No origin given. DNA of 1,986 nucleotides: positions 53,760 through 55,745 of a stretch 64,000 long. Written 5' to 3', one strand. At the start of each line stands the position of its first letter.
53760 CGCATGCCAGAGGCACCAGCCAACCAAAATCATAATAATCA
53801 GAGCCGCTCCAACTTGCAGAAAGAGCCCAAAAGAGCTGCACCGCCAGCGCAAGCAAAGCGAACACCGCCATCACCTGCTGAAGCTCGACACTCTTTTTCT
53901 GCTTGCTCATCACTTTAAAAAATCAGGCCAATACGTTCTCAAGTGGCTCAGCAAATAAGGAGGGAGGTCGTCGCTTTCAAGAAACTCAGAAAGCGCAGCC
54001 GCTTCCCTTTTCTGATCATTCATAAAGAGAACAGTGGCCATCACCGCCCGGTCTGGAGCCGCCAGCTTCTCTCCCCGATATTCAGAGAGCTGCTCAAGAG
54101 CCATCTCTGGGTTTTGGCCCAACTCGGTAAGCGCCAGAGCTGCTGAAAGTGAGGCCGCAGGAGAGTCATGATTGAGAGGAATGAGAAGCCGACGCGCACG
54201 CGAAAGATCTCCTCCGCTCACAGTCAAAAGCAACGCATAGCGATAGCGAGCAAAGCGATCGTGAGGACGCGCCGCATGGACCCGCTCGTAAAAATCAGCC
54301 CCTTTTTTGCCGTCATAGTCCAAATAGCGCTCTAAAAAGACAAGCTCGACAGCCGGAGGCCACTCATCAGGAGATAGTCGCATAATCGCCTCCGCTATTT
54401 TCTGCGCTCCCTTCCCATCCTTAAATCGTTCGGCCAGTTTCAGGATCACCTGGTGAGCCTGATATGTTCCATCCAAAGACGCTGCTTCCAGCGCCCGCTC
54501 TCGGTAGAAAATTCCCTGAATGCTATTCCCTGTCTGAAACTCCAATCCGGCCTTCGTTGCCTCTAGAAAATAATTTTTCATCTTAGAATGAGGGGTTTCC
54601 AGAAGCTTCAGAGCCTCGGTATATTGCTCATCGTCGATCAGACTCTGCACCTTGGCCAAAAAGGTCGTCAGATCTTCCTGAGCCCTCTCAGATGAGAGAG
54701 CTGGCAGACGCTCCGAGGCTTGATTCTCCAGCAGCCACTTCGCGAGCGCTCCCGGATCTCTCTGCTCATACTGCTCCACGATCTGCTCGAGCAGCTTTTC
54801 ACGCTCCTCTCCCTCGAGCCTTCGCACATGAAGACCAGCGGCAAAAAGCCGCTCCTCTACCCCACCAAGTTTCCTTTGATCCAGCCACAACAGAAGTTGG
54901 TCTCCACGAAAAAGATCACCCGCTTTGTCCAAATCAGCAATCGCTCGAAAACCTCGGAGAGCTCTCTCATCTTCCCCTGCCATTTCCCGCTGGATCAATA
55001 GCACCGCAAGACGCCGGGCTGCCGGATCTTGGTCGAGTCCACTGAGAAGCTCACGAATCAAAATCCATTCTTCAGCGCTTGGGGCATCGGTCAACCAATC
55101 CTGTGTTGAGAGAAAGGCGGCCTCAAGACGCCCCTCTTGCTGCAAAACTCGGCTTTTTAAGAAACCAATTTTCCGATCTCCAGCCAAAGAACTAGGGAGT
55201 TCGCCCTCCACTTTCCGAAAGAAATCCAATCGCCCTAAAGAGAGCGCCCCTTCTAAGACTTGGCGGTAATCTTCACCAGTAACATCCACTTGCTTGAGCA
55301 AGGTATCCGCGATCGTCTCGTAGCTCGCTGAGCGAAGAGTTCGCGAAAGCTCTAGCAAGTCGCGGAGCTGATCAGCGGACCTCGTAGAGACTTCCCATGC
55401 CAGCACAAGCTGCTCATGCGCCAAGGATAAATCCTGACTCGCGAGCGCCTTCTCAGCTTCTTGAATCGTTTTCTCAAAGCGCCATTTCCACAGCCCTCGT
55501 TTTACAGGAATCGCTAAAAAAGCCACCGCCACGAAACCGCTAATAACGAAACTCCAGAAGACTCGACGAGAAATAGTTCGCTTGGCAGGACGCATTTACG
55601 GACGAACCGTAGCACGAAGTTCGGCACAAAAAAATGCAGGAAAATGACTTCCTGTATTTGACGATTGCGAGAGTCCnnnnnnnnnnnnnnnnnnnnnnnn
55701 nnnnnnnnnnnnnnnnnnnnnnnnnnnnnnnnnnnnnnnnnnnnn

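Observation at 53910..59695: Duplicated two-gene module next to the exosortase: cargo with a non-canonical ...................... tail plus a TPR-like membrane protein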

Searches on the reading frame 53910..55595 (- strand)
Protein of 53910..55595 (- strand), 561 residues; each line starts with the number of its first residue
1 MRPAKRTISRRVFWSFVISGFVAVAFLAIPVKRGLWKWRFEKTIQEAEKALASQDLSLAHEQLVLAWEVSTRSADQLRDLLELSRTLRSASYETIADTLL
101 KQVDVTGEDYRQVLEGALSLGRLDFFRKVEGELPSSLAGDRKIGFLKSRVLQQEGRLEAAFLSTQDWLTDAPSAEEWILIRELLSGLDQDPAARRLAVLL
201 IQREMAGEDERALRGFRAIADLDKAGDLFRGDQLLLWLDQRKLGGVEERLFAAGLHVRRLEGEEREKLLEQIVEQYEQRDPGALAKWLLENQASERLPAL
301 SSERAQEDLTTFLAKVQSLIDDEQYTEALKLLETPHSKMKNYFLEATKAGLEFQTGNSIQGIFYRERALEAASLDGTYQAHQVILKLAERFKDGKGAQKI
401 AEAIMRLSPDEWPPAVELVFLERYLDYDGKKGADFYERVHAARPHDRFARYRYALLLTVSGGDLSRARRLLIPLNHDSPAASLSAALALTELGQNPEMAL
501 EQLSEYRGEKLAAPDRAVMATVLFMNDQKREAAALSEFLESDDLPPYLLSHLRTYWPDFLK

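Call 3: search_protein_families(library=ncbifam, proteins=[window:53910-55595:-], max_evalue=0.1)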
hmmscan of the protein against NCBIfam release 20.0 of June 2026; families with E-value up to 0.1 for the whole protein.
window:53910-55595:- (561 aa): 0 families

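Call 4: search_protein_families(library=pfam, proteins=[window:53910-55595:-], max_evalue=0.1)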
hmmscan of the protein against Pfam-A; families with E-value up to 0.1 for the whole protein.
window:53910-55595:- (561 aa): 2 families
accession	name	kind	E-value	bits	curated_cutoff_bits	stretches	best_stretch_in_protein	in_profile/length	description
PF12895.13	ANAPC3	-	0.0063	17.2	27.2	0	435-495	11-72/82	Anaphase-promoting complex, cyclosome, subunit 3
PF19297.4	QcrA_N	-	0.0084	15.9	27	1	3-45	47-86/222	QcrA subunit N-terminal region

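Call 8: find_homologous_proteins(query=window:53910-55595:-, max_evalue=0.001)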
Query window:53910-55595:- (561 aa): 1 proteins with E <= 0.001 among 8000 candidates.
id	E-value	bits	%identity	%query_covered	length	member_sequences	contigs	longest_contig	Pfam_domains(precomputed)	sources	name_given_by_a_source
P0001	0.0e+0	1217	100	100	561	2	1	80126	-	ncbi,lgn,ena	-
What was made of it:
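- Tried and rejected: The word-indexed protein search with TPR1 found only TPR1 itself (call 8).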

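Call 10: find_encoding_contigs(protein=P0001, flank=10000, max_places=6)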
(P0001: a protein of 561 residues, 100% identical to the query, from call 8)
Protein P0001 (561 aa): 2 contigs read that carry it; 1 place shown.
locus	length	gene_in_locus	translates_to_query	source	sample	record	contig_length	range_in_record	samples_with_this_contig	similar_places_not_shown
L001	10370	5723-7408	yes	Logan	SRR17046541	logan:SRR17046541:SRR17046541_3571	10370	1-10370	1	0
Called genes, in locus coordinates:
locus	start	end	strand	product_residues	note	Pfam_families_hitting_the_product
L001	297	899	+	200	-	-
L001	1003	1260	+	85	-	PF01165:Ribosomal_S21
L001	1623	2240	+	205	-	-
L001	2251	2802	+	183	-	-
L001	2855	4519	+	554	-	-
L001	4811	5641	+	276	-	-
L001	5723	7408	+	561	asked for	-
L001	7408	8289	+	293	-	PF09721:Exosortase_EpsH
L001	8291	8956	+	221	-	-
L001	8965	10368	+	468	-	?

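Call 20: search_solved_structures(query=A1, max_evalue=10)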
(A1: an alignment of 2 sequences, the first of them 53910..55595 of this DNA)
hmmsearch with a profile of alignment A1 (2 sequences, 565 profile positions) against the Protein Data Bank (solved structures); distinct sequences matched with E-value up to 10: 0.

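Call 21: search_protein_families(library=padloc, proteins=[window:53910-55595:-], max_evalue=0.01)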
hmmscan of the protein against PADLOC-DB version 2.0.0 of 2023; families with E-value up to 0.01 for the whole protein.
window:53910-55595:- (561 aa): 0 families
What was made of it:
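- Tried and rejected: The PDB sequence search gave no hit (call 20), and PADLOC gave none (call 21).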

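Call 22: search_protein_representatives(alignment_id=A1)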
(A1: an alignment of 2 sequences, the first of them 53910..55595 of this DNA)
Query: 2 sequences, 565 profile positions. Proteins with E-value up to 0.001 (for the whole library): 249; up to 1e-10: 70; up to 1e-30: 19. The best 150 are listed.
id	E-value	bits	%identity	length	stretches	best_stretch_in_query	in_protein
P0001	0.0e+00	1063.3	-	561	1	1-565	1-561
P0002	0.0e+00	1060.0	-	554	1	1-559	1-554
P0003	1.3e-155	535.6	-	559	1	11-561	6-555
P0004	2.3e-146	505.1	-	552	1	29-562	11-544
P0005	1.1e-72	261.9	-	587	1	17-553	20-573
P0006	1.4e-70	254.9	-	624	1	15-562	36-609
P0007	2.7e-69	250.7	-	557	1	15-557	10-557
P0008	6.6e-67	242.8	-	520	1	52-556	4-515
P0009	8.8e-66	239.1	-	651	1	7-557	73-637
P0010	2.6e-64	234.2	-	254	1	316-564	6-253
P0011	2.5e-56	207.8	-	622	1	12-563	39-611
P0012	6.0e-49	183.5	-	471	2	307-560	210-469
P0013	2.1e-46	175.1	-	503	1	93-560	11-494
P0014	3.3e-41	157.9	-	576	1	15-550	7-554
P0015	7.6e-40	153.4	-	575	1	16-550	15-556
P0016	3.9e-37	144.5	-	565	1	11-558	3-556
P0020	1.9e-30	122.4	-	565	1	27-550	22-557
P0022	1.4e-27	113.0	-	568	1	13-550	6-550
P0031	1.4e-17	79.9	-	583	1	7-557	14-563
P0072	1.4e-10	56.8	-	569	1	5-547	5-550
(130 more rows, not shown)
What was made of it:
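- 53910..55595 (-): TPR1: 561 aa, an N-terminal transmembrane anchor followed by a TPR superhelix. The family has 249 clusters (call 22).
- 249 clusters at 50% identity, mostly 550-620 aa with full-length matches (call 22).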

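Call 24: search_protein_families(library=pfam, alignment_id=A2, max_evalue=0.01)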
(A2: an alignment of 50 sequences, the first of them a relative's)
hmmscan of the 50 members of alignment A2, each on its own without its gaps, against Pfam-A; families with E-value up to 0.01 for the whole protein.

A. member 1, P0001 (561 aa): 2 families
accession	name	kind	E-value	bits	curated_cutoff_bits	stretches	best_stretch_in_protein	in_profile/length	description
PF12895.13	ANAPC3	-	0.0063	17.2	27.2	0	435-495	11-72/82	Anaphase-promoting complex, cyclosome, subunit 3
PF19297.4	QcrA_N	-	0.0084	15.9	27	0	3-45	47-86/222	QcrA subunit N-terminal region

B. families by the number of members that match (of 50 scanned): 32 families (the first 25 are shown)
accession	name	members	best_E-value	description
PF14559.12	TPR_19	31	7.8e-13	Tetratricopeptide repeat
PF13428.12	TPR_14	20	9.8e-18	Tetratricopeptide repeat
PF12895.13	ANAPC3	15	9.5e-13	Anaphase-promoting complex, cyclosome, subunit 3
PF13432.12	TPR_16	11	6e-07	Tetratricopeptide repeat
PF07719.23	TPR_2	10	3.1e-09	Tetratricopeptide repeat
PF23914.1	TPR_CcmH_CycH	9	2.6e-10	Cytochrome c-type biogenesis protein H TPR domain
PF13431.12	TPR_17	6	5.3e-08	Tetratricopeptide repeat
PF25060.1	ARM_TT21_2nd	3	6.8e-07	Tetratricopeptide repeat protein 21 second ARM domain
PF13371.12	TPR_9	3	1.9e-06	Tetratricopeptide repeat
PF13429.12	TPR_15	3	2.1e-05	Tetratricopeptide repeat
PF13424.12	TPR_12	2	4e-05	Tetratricopeptide repeat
PF12569.14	NatA_aux_su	2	0.00013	N-terminal acetyltransferase A, auxiliary subunit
PF13174.12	TPR_6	2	0.0027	Tetratricopeptide repeat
PF14561.12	TPR_20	2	0.0038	Tetratricopeptide repeat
PF13414.12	TPR_11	1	1.4e-07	TPR repeat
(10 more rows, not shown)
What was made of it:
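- On TPR superfamily (fold): 31 of 50 family members hit TPR_19 (call 24).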

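Call 29: find_related_loci(query=A4, collection=genome_contigs, flank=10000)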
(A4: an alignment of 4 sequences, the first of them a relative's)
Query A4 (561 aa) in genome_contigs; peptide patterns used: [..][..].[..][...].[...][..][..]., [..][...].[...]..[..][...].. (x = any residue, [..] = any of these).
159 stretches matched a pattern; 1 encode a relative of the query (tblastn E <= 1e-3); 1 distinct loci.
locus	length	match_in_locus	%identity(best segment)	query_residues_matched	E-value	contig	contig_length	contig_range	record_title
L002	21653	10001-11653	44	2-556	1e-133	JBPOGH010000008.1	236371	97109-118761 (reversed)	MAG: Verrucomicrobiaceae bacterium isolate MAG_18 MAG_18_8, whole genome shotgun sequence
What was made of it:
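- Tried and rejected: With the four closest sequences it found one genome locus (call 29).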

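Call 32: find_homologous_proteins(query=A2, max_evalue=0.00001)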
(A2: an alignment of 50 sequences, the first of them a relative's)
Query A2 (50 sequences) (561 aa, profile of the alignment): 37 proteins with E <= 0.00001 among 8000 candidates.
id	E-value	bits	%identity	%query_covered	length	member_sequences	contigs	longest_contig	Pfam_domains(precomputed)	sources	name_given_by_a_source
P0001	6.6e-148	512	100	100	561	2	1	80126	-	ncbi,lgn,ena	-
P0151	1.6e-75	273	-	-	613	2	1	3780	PF14559.13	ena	-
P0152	3.3e-74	269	-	-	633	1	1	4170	-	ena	-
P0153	2.4e-70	256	26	16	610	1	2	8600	-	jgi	jgi:hypothetical protein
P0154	4.2e-70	255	25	16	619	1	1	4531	-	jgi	jgi:hypothetical protein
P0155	1.1e-68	251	24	22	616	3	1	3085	-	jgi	-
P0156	2.5e-68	249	-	-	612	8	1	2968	PF13428.13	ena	-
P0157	3.1e-68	249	24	22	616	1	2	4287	-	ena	-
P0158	1.3e-66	244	27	18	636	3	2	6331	-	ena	-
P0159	1.4e-21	95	-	-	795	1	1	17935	PF03704.24,PF14863.13,PF25060.1,PF13414.13,PF01535.27,PF12569.15,PF09613.17,PF07721.21,PF24575.2,PF11846.15,PF00515.35,PF13424.13,PF13429.13,PF14561.13,PF07719.24,PF13174.13,PF20308.5,PF25063.1,PF13431.13,PF23914.2,PF25062.2,PF20225.5,PF25058.2,PF13176.13,PF13428.13,PF25064.2,PF14559.13,PF13371.13,P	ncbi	ncbi:MAG: tetratricopeptide repeat protein [Pseudomonadota bacterium]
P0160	2.2e-21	94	-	-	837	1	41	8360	PF25060.1,PF13414.13,PF12569.15,PF13374.13,PF07721.21,PF24575.2,PF00515.35,PF13424.13,PF28559.1,PF13429.13,PF14561.13,PF07719.24,PF13174.13,PF20308.5,PF25063.1,PF13431.13,PF23914.2,PF25062.2,PF25058.2,PF13176.13,PF13428.13,PF25064.2,PF14559.13,PF12895.14,PF21033.5,PF13432.13,PF09295.17,PF13181.13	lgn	-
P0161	1.8e-19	88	28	13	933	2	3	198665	PF03704.24,PF25060.1,PF13414.13,PF09613.17,PF23241.2,PF24575.2,PF00515.35,PF13424.13,PF13429.13,PF14561.13,PF07719.24,PF13174.13,PF20308.5,PF25063.1,PF14853.13,PF13431.13,PF23914.2,PF25062.2,PF25058.2,PF23300.4,PF13176.13,PF13428.13,PF25064.2,PF14559.13,PF10300.16,PF13371.13,PF12895.14,PF21033.5,PF2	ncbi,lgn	ncbi:MAG: XrtA/PEP-CTERM system TPR-repeat protein PrsT [Pseudomonadota bacterium]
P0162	1.2e-17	82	41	5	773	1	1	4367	PF25063.1,PF13431.13,PF23914.2,PF25060.1,PF25062.2,PF13414.13,PF13176.13,PF12569.15,PF13428.13,PF25064.2,PF14559.13,PF24575.2,PF13371.13,PF00515.35,PF12895.14,PF13424.13,PF21033.5,PF13432.13,PF13429.13,PF13181.13,PF14561.13,PF07719.24,PF13174.13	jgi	jgi:tetratricopeptide (TPR) repeat protein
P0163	4.5e-16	77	37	7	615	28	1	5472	PF25063.1,PF13431.13,PF23914.2,PF25062.2,PF12569.15,PF13428.13,PF25064.2,PF07721.21,PF14559.13,PF24575.2,PF13371.13,PF00515.35,PF12895.14,PF13424.13,PF13432.13,PF13181.13,PF07719.24,PF13174.13,PF20308.5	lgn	-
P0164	1.7e-15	75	31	10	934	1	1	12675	PF09976.16,PF13414.13,PF16918.12,PF12569.15,PF23241.2,PF07721.21,PF24575.2,PF00515.35,PF13424.13,PF07719.24,PF13174.13,PF25063.1,PF13431.13,PF23914.2,PF25062.2,PF25058.2,PF23300.4,PF13176.13,PF13428.13,PF04733.21,PF25064.2,PF14559.13,PF13371.13,PF12895.14,PF13432.13,PF13181.13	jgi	-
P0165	2.1e-15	75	38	14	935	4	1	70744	PF25063.1,PF13431.13,PF09976.16,PF23914.2,PF25060.1,PF25062.2,PF13414.13,PF16918.12,PF13176.13,PF13428.13,PF23241.2,PF25064.2,PF14559.13,PF24575.2,PF13371.13,PF00515.35,PF12895.14,PF13424.13,PF13432.13,PF13429.13,PF13181.13,PF14561.13,PF07719.24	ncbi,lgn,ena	-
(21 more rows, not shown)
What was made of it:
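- Tried and rejected: With the family profile it returned mostly generic TPR proteins (call 32).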

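Call 33: find_encoding_contigs(protein=P0005, flank=10000, max_places=3)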
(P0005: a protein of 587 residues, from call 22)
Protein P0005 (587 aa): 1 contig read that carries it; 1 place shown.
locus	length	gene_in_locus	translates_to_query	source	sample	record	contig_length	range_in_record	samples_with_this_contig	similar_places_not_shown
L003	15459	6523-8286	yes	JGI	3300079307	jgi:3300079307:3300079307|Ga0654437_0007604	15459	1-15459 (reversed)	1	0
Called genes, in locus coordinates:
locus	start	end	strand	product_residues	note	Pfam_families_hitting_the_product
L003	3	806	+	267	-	?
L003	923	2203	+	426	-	-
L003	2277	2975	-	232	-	-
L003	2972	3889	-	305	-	PF09721:Exosortase_EpsH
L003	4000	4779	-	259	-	-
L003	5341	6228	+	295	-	-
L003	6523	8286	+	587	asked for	PF12895:ANAPC3 (faint)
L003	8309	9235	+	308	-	PF09721:Exosortase_EpsH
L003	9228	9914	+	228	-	-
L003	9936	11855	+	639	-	-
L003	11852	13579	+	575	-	-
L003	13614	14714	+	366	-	PF02563:Poly_export, PF22461:SLBB_2 (weak), PF10531:SLBB (weak), PF22461:SLBB_2, PF10531:SLBB, PF22461:SLBB_2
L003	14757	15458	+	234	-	?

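Call 34: find_encoding_contigs(protein=P0153, flank=10000, max_places=3)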
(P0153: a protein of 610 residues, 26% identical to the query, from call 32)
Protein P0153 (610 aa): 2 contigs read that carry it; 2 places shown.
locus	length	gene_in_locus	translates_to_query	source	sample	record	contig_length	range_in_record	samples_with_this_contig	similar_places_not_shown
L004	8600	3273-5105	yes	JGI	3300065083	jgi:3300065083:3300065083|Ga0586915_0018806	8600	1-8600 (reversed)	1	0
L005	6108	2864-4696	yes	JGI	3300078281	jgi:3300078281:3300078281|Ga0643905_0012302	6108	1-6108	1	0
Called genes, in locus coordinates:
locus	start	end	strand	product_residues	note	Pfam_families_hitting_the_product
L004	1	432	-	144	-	?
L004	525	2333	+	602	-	PF09721:Exosortase_EpsH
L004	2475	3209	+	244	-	-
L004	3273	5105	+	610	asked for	-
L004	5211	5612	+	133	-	PF04773:FecR (weak)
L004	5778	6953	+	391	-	PF04773:FecR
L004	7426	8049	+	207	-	PF01427:Peptidase_M15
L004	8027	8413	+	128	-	-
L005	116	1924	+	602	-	PF09721:Exosortase_EpsH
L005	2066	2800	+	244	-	-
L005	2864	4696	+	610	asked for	-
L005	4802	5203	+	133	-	PF04773:FecR (weak)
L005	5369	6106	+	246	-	?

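Call 35: find_encoding_contigs(protein=P0007, flank=10000, max_places=2)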
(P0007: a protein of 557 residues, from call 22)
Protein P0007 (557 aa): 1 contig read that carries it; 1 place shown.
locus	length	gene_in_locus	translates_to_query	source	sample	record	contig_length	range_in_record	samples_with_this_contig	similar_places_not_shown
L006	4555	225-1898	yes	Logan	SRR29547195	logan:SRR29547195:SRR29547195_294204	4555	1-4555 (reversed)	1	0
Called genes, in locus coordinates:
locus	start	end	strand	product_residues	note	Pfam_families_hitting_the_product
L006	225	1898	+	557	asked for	-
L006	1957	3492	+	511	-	PF08238:Sel1 (weak)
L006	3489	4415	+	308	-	PF09721:Exosortase_EpsH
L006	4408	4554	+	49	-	?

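Call 36: find_encoding_contigs(protein=P0014, flank=10000, max_places=2)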
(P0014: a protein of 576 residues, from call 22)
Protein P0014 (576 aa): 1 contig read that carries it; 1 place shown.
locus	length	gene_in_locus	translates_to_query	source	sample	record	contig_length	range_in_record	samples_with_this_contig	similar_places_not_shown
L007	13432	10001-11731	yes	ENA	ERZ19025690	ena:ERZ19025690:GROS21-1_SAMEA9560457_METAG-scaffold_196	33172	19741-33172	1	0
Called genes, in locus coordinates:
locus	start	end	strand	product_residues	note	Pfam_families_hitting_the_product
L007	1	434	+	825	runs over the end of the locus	PF07635:PSCyt1, PF07583:PSCyt2, PF07587:PSD1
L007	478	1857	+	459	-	PF07394:DUF1501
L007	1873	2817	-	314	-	PF02661:Fic, PF03965:Penicillinase_R (weak)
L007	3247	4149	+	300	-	PF05935:Arylsulfotrans (faint), PF13360:PQQ_2 (faint), PF22701:Mala_s_1-like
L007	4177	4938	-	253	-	PF00977:His_biosynth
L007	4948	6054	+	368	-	PF03781:FGE-sulfatase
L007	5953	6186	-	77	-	-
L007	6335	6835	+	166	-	-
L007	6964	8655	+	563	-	PF01368:DHH, PF02272:DHHA1, PF17768:RecJ_OB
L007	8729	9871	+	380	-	PF01408:GFO_IDH_MocA, PF22725:GFO_IDH_MocA_C3, PF02894:GFO_IDH_MocA_C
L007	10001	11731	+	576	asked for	-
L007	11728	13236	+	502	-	PF08238:Sel1 (weak)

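Call 37: find_encoding_contigs(protein=P0022, flank=10000, max_places=2)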
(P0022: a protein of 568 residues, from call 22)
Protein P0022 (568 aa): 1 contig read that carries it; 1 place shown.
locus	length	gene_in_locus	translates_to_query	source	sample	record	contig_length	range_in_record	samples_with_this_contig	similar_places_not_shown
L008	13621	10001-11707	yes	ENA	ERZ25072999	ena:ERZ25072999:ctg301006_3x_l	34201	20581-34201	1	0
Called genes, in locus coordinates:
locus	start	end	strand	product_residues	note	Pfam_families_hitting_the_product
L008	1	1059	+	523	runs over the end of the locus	PF03062:MBOAT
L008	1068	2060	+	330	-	-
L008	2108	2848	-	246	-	PF05685:Uma2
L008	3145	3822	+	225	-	-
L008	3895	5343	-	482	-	PF21033:RMD1-3 (faint)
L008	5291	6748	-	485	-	PF09721:Exosortase_EpsH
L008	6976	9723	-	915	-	PF01421:Reprolysin, PF13583:Reprolysin_4, PF13688:Reprolysin_5, PF13574:Reprolysin_2, PF13582:Reprolysin_3, PF25059:FN3_DSCAM-DSCAML_C (faint), PF00041:fn3, PF00041:fn3 (weak), +2 more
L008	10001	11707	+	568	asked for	PF14559:TPR_19 (faint)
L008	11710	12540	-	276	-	-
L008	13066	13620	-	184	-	?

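Call 43: find_encoding_contigs(protein=P0031, flank=10000, max_places=2)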
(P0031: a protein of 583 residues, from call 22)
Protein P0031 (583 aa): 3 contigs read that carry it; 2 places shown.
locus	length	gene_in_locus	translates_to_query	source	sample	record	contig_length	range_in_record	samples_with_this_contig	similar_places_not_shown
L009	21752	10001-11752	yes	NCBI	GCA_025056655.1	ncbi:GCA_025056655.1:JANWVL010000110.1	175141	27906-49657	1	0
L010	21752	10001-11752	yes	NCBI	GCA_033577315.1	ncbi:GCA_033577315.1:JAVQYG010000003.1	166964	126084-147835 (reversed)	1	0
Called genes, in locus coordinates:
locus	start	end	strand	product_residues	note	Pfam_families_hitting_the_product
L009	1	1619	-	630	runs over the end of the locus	PF00012:HSP70, PF06723:MreB_Mbl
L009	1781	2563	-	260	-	PF01435:Peptidase_M48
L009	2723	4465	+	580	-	PF02366:PMT, PF16192:PMT_4TMC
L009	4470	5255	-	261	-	PF03819:MazG, PF01503:PRA-PH (weak), PF03819:MazG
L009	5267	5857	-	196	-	PF00156:Pribosyltran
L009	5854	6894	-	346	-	PF00730:HhH-GPD, PF00633:HHH, PF14815:NUDIX_4 (weak)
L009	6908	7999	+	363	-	PF11858:DUF3378, PF01351:RNase_HII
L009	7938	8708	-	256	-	PF00809:Pterin_bind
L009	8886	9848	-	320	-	-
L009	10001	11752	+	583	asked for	PF07719:TPR_2 (faint), PF12895:ANAPC3 (faint), PF13181:TPR_8 (faint), PF13428:TPR_14 (faint), PF13432:TPR_16 (faint), PF13371:TPR_9 (faint), PF13414:TPR_11 (faint), PF23914:TPR_CcmH_CycH, +4 more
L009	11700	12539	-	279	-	PF01370:Epimerase (weak)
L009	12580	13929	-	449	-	PF02878:PGM_PMM_I, PF02879:PGM_PMM_II, PF02880:PGM_PMM_III, PF00408:PGM_PMM_IV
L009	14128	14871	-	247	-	PF19293:CdaA_N, PF02457:DAC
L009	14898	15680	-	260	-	PF00753:Lactamase_B, PF23023:Anti-Pycsar_Apyc1, PF12706:Lactamase_B_2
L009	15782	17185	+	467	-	PF00309:Sigma54_AID, PF04963:Sigma54_CBD, PF08279:HTH_11 (faint), PF04552:Sigma54_DBD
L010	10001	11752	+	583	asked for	PF07719:TPR_2 (faint), PF12895:ANAPC3 (faint), PF13181:TPR_8 (faint), PF13428:TPR_14 (faint), PF13432:TPR_16 (faint), PF13371:TPR_9 (faint), PF13414:TPR_11 (faint), PF23914:TPR_CcmH_CycH, +4 more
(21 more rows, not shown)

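Call 44: find_encoding_contigs(protein=P0072, flank=10000, max_places=2)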
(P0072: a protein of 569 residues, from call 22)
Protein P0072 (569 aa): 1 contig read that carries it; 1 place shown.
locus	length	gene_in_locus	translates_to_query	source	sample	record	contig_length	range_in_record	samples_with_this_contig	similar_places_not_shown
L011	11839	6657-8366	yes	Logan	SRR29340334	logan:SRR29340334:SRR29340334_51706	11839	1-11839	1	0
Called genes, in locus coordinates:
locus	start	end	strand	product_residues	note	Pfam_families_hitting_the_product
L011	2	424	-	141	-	?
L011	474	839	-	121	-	-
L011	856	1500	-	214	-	PF04542:Sigma70_r2, PF08281:Sigma70_r4_2, PF04545:Sigma70_r4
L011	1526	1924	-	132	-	PF02152:FolB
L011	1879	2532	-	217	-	PF00702:Hydrolase, PF12710:HAD, PF13419:HAD_2, PF13242:Hydrolase_like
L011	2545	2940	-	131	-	PF05258:DciA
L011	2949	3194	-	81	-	PF13370:Fer4_13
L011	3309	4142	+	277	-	-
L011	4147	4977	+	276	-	PF06778:Chlor_dismutase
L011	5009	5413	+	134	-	-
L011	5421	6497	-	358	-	PF01467:CTP_transf_like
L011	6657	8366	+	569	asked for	-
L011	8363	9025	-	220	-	-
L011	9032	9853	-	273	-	PF09721:Exosortase_EpsH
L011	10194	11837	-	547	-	?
